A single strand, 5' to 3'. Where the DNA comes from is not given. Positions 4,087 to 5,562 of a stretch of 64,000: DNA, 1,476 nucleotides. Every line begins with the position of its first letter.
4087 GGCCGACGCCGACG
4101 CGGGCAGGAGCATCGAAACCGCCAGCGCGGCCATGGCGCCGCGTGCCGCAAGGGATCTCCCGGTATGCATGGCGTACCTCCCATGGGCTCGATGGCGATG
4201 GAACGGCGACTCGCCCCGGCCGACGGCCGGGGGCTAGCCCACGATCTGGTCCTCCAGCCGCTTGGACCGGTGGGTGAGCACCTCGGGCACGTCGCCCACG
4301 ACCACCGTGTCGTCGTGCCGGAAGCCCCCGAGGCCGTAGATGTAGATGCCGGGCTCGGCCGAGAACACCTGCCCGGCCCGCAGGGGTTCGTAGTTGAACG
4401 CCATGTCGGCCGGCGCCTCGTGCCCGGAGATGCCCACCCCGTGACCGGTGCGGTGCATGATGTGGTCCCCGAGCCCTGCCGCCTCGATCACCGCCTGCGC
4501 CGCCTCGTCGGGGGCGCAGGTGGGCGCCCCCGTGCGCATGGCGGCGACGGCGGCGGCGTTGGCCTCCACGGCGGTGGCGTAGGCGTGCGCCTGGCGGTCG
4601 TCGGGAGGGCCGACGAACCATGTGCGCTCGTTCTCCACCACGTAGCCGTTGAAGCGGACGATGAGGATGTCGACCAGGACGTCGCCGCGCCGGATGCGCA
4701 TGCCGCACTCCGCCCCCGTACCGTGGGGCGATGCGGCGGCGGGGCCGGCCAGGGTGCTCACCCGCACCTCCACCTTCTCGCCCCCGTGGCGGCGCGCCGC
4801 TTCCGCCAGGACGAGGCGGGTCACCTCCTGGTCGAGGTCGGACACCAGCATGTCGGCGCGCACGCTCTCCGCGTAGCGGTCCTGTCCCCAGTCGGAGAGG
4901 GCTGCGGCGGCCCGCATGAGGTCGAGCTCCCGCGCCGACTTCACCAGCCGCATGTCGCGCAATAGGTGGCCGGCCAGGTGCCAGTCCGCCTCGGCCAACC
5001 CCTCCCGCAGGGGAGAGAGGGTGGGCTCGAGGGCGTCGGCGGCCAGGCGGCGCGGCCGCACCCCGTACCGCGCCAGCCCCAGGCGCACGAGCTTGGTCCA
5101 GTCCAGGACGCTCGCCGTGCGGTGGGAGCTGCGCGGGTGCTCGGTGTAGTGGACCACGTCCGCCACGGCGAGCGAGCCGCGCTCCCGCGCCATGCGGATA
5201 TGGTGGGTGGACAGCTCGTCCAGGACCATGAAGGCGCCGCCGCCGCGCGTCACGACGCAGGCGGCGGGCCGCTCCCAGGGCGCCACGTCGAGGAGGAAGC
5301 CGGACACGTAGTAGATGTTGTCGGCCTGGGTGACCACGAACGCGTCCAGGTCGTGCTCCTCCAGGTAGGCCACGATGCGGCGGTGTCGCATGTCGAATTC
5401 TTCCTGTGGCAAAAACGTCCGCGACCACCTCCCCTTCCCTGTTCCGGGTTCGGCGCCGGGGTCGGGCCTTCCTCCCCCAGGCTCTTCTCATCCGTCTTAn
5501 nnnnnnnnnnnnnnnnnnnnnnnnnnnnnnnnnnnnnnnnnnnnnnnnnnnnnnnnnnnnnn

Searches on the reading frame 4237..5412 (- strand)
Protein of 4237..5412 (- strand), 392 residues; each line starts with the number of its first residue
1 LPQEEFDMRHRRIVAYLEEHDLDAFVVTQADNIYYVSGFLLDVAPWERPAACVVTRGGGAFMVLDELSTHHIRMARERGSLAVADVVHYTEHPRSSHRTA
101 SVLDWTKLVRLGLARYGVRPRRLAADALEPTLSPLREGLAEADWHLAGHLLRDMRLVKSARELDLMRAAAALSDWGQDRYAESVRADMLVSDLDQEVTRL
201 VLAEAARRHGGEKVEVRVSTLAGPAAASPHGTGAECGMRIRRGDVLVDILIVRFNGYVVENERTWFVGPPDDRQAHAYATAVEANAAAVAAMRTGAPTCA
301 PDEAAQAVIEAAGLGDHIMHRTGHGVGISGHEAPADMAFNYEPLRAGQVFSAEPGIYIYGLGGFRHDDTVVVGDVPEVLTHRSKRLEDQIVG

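Call 60: search_protein_families(library=pfam, proteins=[window:4237-5412:-], max_evalue=0.0001)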
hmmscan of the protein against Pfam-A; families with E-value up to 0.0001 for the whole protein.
window:4237-5412:- (392 aa): 2 families
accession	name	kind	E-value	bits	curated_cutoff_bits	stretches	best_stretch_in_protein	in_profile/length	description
PF00557.29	Peptidase_M24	-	1.3e-39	136.5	23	1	165-373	2-207/208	Metallopeptidase family M24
PF01321.24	Creatinase_N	-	1.6e-10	42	22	1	9-157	1-128/128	Creatinase/Prolidase N-terminal domain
